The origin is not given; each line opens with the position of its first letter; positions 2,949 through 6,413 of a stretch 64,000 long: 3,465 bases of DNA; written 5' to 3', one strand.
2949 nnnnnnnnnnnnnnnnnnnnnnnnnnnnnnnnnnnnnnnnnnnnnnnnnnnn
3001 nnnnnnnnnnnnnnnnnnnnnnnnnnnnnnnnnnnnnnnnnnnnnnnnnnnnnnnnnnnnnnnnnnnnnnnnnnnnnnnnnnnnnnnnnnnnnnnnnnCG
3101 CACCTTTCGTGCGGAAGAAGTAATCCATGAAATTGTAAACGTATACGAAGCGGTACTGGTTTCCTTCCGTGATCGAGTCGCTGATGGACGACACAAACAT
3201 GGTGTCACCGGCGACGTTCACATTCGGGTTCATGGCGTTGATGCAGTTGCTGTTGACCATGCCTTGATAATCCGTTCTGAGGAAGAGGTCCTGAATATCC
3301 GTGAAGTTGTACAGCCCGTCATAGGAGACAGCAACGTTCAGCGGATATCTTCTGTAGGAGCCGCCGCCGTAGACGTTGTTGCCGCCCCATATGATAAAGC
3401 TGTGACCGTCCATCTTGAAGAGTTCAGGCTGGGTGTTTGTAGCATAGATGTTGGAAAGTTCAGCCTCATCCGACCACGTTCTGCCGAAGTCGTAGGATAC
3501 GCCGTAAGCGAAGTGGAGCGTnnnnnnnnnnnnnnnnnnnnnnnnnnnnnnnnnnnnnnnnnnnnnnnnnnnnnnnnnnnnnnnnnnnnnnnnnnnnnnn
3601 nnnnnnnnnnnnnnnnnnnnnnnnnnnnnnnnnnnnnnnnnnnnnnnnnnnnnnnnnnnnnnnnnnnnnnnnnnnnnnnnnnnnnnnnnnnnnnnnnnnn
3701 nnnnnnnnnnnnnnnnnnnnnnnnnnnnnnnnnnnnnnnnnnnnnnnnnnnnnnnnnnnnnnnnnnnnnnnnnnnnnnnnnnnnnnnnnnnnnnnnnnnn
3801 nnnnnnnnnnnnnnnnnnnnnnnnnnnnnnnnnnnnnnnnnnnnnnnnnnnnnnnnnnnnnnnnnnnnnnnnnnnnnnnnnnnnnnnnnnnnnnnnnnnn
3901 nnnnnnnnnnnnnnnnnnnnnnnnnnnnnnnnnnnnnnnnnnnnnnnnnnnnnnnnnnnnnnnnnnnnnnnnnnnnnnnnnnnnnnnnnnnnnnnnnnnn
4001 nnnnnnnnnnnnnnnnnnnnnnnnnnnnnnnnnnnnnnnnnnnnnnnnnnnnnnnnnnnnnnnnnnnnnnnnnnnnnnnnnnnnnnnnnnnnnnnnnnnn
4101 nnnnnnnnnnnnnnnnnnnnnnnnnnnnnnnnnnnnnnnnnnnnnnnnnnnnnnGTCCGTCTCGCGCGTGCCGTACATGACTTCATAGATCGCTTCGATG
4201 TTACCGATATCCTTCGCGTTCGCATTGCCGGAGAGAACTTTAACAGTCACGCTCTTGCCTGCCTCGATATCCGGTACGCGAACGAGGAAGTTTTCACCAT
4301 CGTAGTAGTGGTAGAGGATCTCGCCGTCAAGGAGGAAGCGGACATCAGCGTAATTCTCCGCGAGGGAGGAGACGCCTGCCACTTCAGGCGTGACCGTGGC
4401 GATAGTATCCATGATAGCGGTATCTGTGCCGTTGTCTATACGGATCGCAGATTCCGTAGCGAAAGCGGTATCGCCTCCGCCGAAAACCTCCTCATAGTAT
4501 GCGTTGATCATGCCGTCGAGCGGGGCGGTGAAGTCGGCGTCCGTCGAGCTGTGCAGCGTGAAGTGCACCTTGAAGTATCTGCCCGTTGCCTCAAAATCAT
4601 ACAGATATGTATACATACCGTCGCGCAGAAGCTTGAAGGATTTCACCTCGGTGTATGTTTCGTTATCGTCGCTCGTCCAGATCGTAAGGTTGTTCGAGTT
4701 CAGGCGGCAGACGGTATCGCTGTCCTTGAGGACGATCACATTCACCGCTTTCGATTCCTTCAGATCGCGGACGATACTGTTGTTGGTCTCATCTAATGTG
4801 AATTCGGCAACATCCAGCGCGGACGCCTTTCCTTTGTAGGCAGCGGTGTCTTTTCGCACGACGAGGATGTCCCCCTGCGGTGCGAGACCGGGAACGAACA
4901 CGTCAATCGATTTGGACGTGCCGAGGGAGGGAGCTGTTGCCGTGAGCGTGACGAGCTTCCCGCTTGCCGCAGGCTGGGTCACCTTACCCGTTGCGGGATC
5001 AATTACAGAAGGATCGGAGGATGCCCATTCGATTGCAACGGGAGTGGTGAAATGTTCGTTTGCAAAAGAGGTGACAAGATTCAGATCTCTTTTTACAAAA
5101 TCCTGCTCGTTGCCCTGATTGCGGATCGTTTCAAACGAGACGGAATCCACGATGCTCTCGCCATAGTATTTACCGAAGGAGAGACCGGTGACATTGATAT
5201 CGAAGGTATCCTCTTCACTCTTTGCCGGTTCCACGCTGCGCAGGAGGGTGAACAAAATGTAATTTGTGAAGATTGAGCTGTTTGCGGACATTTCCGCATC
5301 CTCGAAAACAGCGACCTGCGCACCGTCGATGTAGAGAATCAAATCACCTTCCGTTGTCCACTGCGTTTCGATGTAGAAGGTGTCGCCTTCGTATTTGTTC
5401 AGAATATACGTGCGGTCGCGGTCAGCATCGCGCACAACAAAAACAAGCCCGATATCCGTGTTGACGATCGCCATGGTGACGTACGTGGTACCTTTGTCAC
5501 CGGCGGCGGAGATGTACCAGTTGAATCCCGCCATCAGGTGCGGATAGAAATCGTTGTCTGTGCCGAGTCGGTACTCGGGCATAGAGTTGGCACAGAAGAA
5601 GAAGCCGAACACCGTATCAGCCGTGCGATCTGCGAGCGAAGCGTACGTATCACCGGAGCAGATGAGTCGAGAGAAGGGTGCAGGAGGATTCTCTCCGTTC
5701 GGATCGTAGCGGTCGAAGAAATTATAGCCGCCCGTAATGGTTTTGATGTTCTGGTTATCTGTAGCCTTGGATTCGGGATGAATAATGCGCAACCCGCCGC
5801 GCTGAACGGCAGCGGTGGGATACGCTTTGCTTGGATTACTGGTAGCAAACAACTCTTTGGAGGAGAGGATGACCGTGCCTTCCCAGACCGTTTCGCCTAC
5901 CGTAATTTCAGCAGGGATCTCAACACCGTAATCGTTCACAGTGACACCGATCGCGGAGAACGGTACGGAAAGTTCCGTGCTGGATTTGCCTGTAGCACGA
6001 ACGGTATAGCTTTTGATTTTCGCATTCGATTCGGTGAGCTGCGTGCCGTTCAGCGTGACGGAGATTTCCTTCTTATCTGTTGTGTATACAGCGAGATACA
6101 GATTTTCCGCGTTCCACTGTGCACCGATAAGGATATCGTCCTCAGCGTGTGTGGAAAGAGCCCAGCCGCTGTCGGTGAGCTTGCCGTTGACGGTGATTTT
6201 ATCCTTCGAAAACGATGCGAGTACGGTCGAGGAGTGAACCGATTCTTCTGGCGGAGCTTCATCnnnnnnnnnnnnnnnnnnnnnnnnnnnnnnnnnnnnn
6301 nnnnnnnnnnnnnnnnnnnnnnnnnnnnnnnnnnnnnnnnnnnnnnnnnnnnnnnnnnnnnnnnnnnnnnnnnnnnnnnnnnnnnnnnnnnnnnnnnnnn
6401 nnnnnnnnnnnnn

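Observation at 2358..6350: Module order I have not seen described: four or five lectin-like beta-sandwiches, then a propeller, a jelly roll and a TM tail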

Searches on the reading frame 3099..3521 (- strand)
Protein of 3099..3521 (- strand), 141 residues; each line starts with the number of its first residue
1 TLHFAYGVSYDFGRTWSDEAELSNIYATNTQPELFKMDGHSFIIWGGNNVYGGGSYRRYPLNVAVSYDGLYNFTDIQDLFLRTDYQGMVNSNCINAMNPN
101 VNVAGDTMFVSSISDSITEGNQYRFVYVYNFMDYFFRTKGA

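Call 59: search_solved_structures(query=A11, max_evalue=10, show_alignments=4)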
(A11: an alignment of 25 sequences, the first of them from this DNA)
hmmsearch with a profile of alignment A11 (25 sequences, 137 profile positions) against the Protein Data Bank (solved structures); distinct sequences matched with E-value up to 10: 71 (the best 60 are shown).
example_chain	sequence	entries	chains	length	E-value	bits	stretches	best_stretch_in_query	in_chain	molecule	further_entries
8axs_B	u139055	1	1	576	1.6e-06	31.7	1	6-104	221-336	Exo-alpha-sialidase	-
8axi_A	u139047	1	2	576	1.6e-06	31.7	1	6-104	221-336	Sialidase domain-containing protein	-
8axs_A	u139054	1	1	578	1.6e-06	31.7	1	6-104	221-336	Exo-alpha-sialidase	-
8axt_A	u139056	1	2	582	1.7e-06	31.7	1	6-104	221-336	Sialidase domain-containing protein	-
8hls_A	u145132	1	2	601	1.9e-06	31.5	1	6-104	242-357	Sialidase domain-containing protein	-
4fj6_A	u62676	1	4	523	4.4e-06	30.3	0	8-30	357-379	glycoside hydrolase family 33, candidate sialidase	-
9eob_A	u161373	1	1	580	6.9e-06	29.7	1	6-81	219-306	exo-alpha-sialidase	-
4bbw_A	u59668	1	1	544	7.3e-06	29.6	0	8-30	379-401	SIALIDASE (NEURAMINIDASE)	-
2w20_A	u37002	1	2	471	4.1e-05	27.2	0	5-19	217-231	SIALIDASE A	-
3h71_A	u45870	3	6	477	4.3e-05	27.1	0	4-19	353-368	Sialidase A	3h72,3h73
2ya4_A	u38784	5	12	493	4.5e-05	27.1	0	5-19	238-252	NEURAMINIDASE A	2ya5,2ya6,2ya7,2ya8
5kky_A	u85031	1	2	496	4.6e-05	27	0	5-19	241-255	Sialidase A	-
7lbu_A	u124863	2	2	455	5.2e-05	26.9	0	3-23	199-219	Exo-alpha-sialidase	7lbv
7a54_A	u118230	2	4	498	5.4e-05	26.8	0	5-19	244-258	Sialidase A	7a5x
2vvz_A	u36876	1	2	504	5.7e-05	26.7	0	4-19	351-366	SIALIDASE A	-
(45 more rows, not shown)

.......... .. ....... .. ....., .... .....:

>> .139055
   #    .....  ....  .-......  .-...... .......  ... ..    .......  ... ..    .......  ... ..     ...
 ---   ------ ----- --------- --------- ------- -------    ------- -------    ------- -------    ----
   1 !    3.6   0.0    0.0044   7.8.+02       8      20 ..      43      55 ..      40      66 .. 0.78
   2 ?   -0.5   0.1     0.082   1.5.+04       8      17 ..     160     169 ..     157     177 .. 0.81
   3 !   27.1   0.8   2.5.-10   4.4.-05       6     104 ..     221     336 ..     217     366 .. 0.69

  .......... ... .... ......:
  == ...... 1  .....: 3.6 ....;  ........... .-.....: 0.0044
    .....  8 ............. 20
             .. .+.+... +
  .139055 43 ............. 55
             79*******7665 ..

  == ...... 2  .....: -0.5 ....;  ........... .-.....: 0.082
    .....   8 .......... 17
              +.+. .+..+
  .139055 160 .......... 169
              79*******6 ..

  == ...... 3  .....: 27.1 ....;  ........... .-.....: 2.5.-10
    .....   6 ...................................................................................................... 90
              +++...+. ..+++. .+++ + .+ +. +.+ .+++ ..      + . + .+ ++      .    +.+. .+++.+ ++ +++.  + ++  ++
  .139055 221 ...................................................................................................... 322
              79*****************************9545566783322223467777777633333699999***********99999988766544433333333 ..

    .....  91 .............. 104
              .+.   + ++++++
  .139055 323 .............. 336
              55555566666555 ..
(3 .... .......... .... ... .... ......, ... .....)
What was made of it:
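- R1014 = R305 and N1054 = Q350 (call 59).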

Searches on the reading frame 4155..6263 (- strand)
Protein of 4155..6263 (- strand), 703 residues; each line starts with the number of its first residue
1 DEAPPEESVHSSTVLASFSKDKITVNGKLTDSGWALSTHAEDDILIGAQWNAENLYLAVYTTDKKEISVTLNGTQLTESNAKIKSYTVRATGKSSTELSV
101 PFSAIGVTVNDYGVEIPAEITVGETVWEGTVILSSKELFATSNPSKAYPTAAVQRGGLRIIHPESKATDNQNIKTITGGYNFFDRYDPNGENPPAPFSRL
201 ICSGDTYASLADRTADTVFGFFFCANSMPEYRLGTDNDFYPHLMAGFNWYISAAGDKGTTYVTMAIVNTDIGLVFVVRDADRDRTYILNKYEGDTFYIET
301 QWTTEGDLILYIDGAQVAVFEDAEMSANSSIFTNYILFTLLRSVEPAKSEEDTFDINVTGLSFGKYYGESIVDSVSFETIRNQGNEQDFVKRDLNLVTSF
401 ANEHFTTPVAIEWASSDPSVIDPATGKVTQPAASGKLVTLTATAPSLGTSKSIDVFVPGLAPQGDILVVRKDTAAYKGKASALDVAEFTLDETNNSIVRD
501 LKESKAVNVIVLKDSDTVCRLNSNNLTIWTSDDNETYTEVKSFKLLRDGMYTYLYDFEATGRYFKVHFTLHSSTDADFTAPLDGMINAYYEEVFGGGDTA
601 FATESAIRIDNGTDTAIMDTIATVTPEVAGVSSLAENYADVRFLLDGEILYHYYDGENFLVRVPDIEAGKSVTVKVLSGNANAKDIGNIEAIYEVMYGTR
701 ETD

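Call 37: predict_structure(alignment_id=A6)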
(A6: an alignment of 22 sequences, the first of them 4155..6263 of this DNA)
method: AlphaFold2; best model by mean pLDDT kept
length: 703 residues; sequences in the alignment: 22
mean_pLDDT: 87.7   pTM: 0.72
mean pLDDT of the five models: 87.7, 86.7, 86.6, 85.7, 83.5
residues with pLDDT >= 90: 409; 70-90: 248; 50-70: 27; < 50: 19
segments of 3 or more residues with pLDDT < 50: 1-11, 573-575, 699-703
pLDDT, mean of each block of 10 residues (from residue 1): 30 86 86 86 89 94 89 96 90 91 94 94 92 93 86 88 87 92 94 93 90 91 95 64 85 82 92 86 82 94 93 89 83 90 91 95 92 90 90 95 90 97 96 91 95 93 87 89 84 87 95 74 84 95 84 92 90 60 88 86 93 87 92 87 91 92 92 94 86 66 33
secondary structure, 60 per line:
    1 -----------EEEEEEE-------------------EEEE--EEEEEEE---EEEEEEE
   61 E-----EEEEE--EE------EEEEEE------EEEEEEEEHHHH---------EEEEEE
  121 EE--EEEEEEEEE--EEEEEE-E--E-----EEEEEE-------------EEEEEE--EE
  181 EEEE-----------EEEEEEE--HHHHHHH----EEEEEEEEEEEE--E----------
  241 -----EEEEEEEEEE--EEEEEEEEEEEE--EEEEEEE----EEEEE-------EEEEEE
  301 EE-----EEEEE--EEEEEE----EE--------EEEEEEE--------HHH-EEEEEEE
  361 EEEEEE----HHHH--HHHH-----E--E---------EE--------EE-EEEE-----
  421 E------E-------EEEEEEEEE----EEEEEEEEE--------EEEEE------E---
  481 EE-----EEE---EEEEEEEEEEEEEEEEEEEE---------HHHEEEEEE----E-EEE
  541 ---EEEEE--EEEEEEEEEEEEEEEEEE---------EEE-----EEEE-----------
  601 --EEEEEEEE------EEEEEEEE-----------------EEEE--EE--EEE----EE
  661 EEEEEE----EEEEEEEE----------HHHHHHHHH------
elements in order (helices of 4 or more, strands of 3 or more residues): E12-18 E38-41 E44-50 E54-61 E67-71 E82-87 E94-101 H102-105 E115-122 E125-133 E136-141 E152-157 E171-176 E179-184 E196-202 H205-211 E216-227 E246-255 E258-269 E272-278 E283-287 E295-302 E308-312 E315-320 E335-341 E354-366 H371-374 H377-380 E412-415 E436-444 E449-457 E466-470 E488-490 E494-513 E526-531 E538-540 E544-548 E551-568 E578-580 E586-589 E603-610 E617-624 E642-645 E652-654 E659-666 E671-678 H689-697
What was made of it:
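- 5841..6230 (-): M1: CBM9-like β-sandwich, residues 54-183. AF2 strands (call 37).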

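Call 42: fold_search(model_id=the predicted structure, library=pdb)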
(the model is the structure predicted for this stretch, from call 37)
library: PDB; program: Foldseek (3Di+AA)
matches with E <= 10: 1833; with E <= 0.001: 58
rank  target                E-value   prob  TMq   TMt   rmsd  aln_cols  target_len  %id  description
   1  4fvv_B                9.8e-09  1.00  0.20  0.30  22.5       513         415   11  Crystal structure of HCR/D-Sa-GBL1/C (released 2012-10-24)
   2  3n7j                  1.5e-08  1.00  0.19  0.30  24.9       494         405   11  Crystal structure of botulinum neurotoxin serotype D binding domain (released 2010-09-08)
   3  3fuq                  3.4e-08  1.00  0.19  0.30  23.2       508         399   10  Glycosylated SV2 and Gangliosides as Dual Receptors for Botulinum Neurotoxin Serotype F (released 2009-06-16)
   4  3rsj_B                7.1e-08  1.00  0.19  0.30  23.1       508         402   10  Structure of HCRF in complex with Ganglioside GD1a (released 2011-08-17)
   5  3rsj_A                7.9e-08  1.00  0.15  0.23  23.8       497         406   10  Structure of HCRF in complex with Ganglioside GD1a (released 2011-08-17)
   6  6es1_A                8.8e-08  1.00  0.15  0.24  23.9       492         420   10  Crystal structure of the binding domain from botulinum neurotoxin A2 bound to extracellular domain of human receptor S (released 2018-04-25)
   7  4jra_B                9.2e-08  1.00  0.15  0.24  24.2       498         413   10  CRYSTAL STRUCTURE OF THE BOTULINUM NEUROTOXIN A RECEPTOR-BINDING DOMAIN IN COMPLEX WITH THE LUMINAL DOMAIN Of SV2C (released 2013-11-20)
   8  8rvh_A                2.1e-07  1.00  0.15  0.23  23.8       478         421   10  Structure of the binding domain of BoNT/A mutant Y1117V/H1253K in complex with the GD1a ganglioside receptor (released 2025-02-12)
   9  6f0p                  2.2e-07  1.00  0.19  0.29  24.1       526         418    8  Botulinum neurotoxin A4 Hc domain (released 2018-01-10)
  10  5moy_A                2.5e-07  1.00  0.17  0.26  23.7       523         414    9  Crystal structure of the BoNT/A2 receptor-binding domain in complex with the luminal domain of its neuronal receptor S (released 2017-03-15)
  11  9ea9_A                2.6e-07  1.00  0.18  0.11  23.7       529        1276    9  Crystal structure of BoNT/A-NTNH-HA70 -VHH_F12-VHH_H7-Fab_NTNH complex (released 2025-09-17)
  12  6f0o                  2.6e-07  1.00  0.16  0.25  24.2       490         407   10  Botulinum neurotoxin A3 Hc domain (released 2018-01-10)
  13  4isq_A                3.4e-07  1.00  0.20  0.31  22.9       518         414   11  Binding domain of Botulinum neurotoxin DC in complex with human synaptotagmin I (released 2013-08-14)
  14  5jmc_G                3.6e-07  1.00  0.19  0.29  23.4       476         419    9  Receptor binding domain of Botulinum neurotoxin A in complex with rat SV2C (released 2016-06-15)
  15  8agk_AAA              3.6e-07  1.00  0.16  0.24  23.9       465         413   10  Botulinum neurotoxin subtype A6 cell binding domain in complex with GD1a ganglioside (released 2022-09-21)
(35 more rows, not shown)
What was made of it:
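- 5160..5810 (-): M2: ConA/LamG/pentraxin-like jelly roll, residues 194-410. Foldseek matches BoNT/TeNT Hc (call 42).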

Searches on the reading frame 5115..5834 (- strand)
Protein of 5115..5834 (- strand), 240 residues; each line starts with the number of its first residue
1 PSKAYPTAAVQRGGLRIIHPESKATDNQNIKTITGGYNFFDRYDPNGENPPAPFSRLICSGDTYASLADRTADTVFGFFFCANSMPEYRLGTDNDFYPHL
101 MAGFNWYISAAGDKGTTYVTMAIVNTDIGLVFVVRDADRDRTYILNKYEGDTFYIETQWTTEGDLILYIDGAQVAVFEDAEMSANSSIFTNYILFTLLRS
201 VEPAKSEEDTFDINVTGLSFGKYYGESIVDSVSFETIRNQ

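Call 52: search_solved_structures(query=A8, max_evalue=10, show_alignments=1)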
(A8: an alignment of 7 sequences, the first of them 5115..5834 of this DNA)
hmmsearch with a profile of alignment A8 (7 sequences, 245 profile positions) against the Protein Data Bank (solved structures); distinct sequences matched with E-value up to 10: 5.
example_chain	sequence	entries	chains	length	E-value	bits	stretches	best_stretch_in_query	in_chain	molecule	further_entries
8j3y_A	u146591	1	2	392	0.33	13.4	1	98-185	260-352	Putative polysaccharide-binding protein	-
8j3x_A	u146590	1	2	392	0.33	13.4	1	98-185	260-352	Putative polysaccharide-binding protein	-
1wf7_A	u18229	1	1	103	0.42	13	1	165-209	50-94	Enigma homologue protein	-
10br_A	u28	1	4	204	0.57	12.6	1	164-203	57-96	Periplasmic serine protease DO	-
1v5l_A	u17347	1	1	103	1.9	10.9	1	165-204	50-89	PDZ and LIM domain 3; actinin alpha 2 associated LIM protein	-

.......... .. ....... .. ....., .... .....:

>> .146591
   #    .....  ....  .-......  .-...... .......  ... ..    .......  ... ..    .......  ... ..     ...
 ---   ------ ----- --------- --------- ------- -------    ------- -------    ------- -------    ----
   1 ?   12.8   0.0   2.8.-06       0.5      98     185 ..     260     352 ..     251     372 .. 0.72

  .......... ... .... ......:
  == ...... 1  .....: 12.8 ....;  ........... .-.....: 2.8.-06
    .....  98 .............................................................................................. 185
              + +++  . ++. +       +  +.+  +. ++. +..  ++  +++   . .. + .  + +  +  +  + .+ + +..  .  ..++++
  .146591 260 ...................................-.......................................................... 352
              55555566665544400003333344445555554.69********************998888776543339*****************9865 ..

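Call 75: search_solved_structures(query=A12, max_evalue=10, show_alignments=1)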
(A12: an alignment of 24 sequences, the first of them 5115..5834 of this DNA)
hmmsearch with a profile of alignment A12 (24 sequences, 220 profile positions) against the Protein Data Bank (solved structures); distinct sequences matched with E-value up to 10: 15.
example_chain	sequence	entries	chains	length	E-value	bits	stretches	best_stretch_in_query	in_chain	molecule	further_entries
3flp_A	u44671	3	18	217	5e-06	29.4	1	62-173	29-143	SAP-like pentraxin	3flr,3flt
2rtx_A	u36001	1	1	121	0.037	16.8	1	39-89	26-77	Peptidyl-tRNA hydrolase YaeJ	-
7jt1_8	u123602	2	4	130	0.043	16.5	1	39-89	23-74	Peptidyl-tRNA hydrolase ArfB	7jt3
7jss_8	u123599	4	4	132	0.045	16.5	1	39-89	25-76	Peptidyl-tRNA hydrolase ArfB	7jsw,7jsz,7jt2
4v95_AY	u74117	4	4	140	0.051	16.3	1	39-89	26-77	YAEJ | Alternative stalled-ribosome rescue factor B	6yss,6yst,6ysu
8j3x_A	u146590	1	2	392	0.11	15.3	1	106-167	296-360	Putative polysaccharide-binding protein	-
8j3y_A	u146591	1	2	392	0.11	15.3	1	106-167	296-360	Putative polysaccharide-binding protein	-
1nr0_A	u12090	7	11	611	0.26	14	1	139-200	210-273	Actin interacting protein 1 | Actin-interacting protein 1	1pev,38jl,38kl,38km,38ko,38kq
1wf7_A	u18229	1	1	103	0.49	13.1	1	141-184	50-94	Enigma homologue protein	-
3wz1_A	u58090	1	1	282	0.95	12.1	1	129-160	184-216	Agarase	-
2jy9_A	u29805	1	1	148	1.4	11.6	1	36-83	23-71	Putative tRNA hydrolase domain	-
8a7d_C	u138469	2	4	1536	1.9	11.1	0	32-84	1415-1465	Pappalysin-1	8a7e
7y5n_C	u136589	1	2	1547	2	11.1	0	32-84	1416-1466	Pappalysin-1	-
7ufg_A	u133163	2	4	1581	2.1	11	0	32-84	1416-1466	Pappalysin-1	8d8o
8hgg_C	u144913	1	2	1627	2.3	10.9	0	32-84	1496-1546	Pappalysin-1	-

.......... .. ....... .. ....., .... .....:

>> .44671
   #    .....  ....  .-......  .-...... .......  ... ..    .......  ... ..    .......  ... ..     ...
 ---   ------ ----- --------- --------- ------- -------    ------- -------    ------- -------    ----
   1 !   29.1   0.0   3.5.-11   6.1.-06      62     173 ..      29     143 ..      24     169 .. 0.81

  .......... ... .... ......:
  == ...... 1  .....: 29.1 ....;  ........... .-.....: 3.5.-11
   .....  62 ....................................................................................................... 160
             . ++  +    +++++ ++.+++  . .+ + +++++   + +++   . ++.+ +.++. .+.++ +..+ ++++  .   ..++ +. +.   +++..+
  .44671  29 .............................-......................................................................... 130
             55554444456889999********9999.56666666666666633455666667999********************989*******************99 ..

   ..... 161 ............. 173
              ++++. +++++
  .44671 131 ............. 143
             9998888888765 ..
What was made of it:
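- Tried and rejected: Only the deeper M2 profile worked (call 75).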

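Call 76: search_protein_families(library=pfam, alignment_id=A12, max_evalue=1)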
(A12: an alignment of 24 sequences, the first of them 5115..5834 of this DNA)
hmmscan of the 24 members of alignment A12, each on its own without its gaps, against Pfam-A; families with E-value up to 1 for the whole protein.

A. member 1, window:5115-5834:- (240 aa): 0 families

B. families by the number of members that match (of 24 scanned): 10 families
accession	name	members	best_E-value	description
PF22925.3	TS_C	2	0.008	Trans-sialidase, C-terminal domain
PF13385.13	Laminin_G_3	1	0.0013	Concanavalin A-like lectin/glucanases superfamily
PF01797.21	Y1_Tnp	1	0.025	Transposase IS200 like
PF00722.28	Glyco_hydro_16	1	0.031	Glycosyl hydrolases family 16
PF07177.19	Neuralized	1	0.058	Neuralized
PF25328.1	PH_MADD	1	0.12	MADD C-terminal PH-like domain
PF19546.4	DUF6070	1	0.15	Family of unknown function (DUF6070)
PF23375.1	DUF7094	1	0.17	Family of unknown function (DUF7094)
PF17925.6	TetR_C_20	1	0.2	Tetracyclin repressor-like, C-terminal domain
PF05611.16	DUF780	1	0.77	Caenorhabditis elegans protein of unknown function (DUF780)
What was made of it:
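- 5160..5810 (-): Weak Pfam hits to TS_C, Laminin_G_3 and GH16 (calls 75, 76).
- On ConA-like lectin/glucanase superfamily (module M2): Foldseek matches to BoNT Hc (calls 42, 75, 76).
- Checked: Foldseek on the model hits the botulinum toxin Hc domain (calls 42, 75, 76).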
